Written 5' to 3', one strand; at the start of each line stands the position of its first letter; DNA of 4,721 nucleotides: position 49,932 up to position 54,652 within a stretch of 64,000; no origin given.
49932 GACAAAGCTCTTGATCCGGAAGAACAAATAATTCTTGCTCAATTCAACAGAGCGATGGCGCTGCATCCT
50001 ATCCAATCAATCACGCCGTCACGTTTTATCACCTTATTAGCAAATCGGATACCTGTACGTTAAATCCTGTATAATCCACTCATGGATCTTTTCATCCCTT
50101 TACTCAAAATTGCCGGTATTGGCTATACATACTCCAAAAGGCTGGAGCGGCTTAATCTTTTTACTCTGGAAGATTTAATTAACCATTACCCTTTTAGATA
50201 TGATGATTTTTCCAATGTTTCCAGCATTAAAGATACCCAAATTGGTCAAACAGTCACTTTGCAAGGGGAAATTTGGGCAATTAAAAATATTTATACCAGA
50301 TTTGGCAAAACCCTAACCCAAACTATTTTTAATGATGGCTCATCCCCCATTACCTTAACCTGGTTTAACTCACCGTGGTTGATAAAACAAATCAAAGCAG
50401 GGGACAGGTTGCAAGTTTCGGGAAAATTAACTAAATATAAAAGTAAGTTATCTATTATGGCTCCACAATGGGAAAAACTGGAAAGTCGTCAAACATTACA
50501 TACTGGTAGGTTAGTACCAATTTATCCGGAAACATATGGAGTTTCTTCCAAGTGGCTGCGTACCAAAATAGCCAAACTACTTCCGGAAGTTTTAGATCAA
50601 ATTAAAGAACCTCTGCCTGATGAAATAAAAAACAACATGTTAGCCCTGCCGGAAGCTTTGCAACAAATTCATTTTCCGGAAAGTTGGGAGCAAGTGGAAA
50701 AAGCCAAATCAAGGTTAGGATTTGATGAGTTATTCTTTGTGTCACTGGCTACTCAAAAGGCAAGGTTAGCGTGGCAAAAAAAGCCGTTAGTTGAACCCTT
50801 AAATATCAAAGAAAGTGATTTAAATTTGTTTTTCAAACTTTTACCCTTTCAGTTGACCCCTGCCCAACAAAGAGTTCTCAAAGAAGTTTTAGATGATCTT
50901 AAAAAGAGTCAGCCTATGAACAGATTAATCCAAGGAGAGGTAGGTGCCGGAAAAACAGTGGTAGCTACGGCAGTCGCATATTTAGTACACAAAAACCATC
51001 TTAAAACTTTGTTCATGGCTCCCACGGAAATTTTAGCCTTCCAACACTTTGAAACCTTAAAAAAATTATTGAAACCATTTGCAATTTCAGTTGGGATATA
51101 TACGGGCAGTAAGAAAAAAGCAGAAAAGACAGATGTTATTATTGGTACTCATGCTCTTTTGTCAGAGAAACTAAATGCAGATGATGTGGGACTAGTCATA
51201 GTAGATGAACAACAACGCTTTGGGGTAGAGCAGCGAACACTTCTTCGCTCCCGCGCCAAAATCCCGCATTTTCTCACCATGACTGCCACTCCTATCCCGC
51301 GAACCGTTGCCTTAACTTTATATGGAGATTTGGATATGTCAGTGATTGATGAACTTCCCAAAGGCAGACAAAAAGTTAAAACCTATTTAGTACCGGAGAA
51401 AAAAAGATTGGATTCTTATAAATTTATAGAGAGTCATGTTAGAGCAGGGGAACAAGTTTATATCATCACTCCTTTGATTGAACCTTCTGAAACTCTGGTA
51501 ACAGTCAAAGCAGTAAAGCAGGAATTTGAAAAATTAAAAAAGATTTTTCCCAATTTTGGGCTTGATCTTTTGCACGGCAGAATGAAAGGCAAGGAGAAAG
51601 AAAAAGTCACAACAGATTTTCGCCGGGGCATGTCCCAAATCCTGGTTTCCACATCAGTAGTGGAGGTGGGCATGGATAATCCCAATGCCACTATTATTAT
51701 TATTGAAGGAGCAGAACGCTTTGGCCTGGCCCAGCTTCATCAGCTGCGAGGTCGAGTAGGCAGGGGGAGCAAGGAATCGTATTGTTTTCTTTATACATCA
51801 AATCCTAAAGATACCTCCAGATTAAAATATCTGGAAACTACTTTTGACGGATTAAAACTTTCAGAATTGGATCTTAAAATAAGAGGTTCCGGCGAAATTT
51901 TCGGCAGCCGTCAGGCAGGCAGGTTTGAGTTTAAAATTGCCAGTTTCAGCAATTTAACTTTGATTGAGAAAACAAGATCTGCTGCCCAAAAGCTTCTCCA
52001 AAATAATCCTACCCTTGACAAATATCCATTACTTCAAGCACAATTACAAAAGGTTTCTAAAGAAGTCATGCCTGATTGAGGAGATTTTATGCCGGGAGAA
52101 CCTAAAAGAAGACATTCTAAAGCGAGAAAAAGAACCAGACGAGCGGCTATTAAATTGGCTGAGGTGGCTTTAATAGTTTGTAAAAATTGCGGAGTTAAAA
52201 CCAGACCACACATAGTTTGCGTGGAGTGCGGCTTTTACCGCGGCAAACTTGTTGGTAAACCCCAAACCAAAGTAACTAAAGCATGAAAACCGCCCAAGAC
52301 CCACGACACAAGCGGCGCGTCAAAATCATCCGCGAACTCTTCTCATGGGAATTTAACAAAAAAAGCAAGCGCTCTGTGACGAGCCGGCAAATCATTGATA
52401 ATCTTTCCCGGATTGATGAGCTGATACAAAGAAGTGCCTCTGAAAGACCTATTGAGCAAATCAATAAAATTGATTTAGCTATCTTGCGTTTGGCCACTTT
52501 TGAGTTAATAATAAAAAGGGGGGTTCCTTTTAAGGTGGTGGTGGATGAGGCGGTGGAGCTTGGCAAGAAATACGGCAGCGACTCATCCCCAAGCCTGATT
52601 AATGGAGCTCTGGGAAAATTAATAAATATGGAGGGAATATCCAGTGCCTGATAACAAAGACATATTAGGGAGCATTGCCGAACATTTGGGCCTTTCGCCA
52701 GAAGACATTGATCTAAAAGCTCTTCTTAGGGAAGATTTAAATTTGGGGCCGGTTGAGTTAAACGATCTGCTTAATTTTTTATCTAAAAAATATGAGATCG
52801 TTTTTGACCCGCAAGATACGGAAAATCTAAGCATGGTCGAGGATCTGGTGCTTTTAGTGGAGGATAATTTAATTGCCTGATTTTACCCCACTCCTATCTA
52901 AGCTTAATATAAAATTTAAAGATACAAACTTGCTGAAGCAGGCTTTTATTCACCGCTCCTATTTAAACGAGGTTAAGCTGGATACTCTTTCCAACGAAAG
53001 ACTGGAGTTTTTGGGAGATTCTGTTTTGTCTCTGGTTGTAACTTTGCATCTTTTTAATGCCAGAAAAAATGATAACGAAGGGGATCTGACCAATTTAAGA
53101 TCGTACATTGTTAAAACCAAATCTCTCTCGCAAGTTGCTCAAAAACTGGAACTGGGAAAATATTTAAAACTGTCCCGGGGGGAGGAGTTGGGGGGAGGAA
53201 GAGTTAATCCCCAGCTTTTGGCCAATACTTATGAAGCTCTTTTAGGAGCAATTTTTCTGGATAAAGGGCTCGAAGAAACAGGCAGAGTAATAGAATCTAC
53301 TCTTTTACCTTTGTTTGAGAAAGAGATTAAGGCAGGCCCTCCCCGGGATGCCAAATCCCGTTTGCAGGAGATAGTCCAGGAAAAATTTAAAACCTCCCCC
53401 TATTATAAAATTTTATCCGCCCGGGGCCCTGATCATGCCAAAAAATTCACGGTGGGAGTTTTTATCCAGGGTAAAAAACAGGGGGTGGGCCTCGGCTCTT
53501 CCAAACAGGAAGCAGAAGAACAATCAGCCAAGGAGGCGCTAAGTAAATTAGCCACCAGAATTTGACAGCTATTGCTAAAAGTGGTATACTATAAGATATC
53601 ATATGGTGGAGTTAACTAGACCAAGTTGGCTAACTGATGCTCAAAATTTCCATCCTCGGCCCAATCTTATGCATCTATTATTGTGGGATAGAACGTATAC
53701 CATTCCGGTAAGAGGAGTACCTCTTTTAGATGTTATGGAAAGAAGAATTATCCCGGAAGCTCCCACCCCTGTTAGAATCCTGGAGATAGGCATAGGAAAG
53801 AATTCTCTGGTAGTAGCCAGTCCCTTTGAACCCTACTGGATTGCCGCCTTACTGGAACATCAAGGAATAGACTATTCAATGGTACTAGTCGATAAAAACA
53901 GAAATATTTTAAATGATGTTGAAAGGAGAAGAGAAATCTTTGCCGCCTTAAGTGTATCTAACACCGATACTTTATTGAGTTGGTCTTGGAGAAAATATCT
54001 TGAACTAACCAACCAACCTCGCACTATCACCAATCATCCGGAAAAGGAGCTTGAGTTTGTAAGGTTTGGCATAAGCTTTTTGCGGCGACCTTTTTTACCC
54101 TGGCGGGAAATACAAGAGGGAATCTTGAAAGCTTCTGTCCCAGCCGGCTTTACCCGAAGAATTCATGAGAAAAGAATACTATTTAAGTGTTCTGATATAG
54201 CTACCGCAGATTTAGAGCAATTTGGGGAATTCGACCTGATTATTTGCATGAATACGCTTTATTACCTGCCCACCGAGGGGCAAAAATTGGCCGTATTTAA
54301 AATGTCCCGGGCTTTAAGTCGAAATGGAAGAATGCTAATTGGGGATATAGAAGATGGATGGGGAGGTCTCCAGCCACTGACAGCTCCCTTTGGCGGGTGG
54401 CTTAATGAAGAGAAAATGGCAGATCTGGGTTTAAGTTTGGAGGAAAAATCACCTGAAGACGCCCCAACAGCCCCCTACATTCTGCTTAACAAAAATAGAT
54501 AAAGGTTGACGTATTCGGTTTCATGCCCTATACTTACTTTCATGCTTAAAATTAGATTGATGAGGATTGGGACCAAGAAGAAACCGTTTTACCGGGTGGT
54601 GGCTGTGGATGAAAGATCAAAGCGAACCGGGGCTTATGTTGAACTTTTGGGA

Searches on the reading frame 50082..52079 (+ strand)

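Call 57: search_protein_families(library=pfam, proteins=[window:50082-52079:+], max_evalue=0.001)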
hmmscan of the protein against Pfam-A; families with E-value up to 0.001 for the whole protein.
window:50082-52079:+ (665 aa): 12 families
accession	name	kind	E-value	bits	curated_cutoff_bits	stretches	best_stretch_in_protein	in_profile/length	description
PF00270.35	DEAD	-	5e-22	78.8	26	1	259-409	1-164/167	DEAD/DEAH box helicase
PF17191.10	RecG_wedge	-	4.7e-19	69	23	1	11-167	6-159/162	RecG wedge domain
PF00271.37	Helicase_C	-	2.9e-18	66.6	23.5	1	453-561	12-108/110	Helicase conserved C-terminal domain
PF04851.21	ResIII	-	3.6e-16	59.9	22.5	1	256-404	2-162/164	Type III restriction enzyme, res subunit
PF01336.31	tRNA_anti-codon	-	5.1e-10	39.6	27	1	58-133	1-75/75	OB-fold nucleic acid binding domain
PF19833.4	RecG_dom3_C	-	1.2e-08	35.3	26.8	1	587-661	1-79/87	ATP-dependent DNA helicase RecG, domain 3, C-terminal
PF13401.12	AAA_22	-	1.3e-05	26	27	0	282-393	9-109/130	AAA domain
PF22590.2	Cas3-like_C_2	-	3.4e-05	24.5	27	1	474-562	11-104/106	CRISPR-associated nuclease/helicase Cas3, C-terminal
PF00176.29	SNF2-rel_dom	-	0.00013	21.6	24.9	1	269-409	8-168/290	SNF2-related domain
PF13604.12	AAA_30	-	0.0002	21.6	27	1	258-391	2-111/191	AAA domain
PF25199.1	nSTAND_NTPase5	-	0.00023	21.4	34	1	263-329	26-93/145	Novel STAND NTPase 5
PF13191.12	AAA_16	-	0.00053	21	32.6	0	262-332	8-85/167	AAA ATPase domain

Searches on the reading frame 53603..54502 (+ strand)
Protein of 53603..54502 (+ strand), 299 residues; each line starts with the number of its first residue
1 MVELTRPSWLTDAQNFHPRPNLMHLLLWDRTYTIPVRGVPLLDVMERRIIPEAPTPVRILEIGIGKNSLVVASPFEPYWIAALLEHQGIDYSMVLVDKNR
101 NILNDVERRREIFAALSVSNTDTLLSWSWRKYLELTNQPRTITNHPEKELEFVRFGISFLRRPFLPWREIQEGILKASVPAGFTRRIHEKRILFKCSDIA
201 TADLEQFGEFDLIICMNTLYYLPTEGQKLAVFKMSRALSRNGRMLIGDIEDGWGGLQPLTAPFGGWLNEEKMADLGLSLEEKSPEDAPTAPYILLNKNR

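Call 57: search_protein_families(library=pfam, proteins=[window:53603-54502:+], max_evalue=0.001)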
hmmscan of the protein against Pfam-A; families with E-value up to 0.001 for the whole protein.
window:53603-54502:+ (299 aa): 1 family
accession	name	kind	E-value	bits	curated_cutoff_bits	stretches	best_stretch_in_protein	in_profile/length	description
PF01739.24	CheR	-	3.1e-08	33.7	27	1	189-250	117-177/195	CheR methyltransferase, SAM binding domain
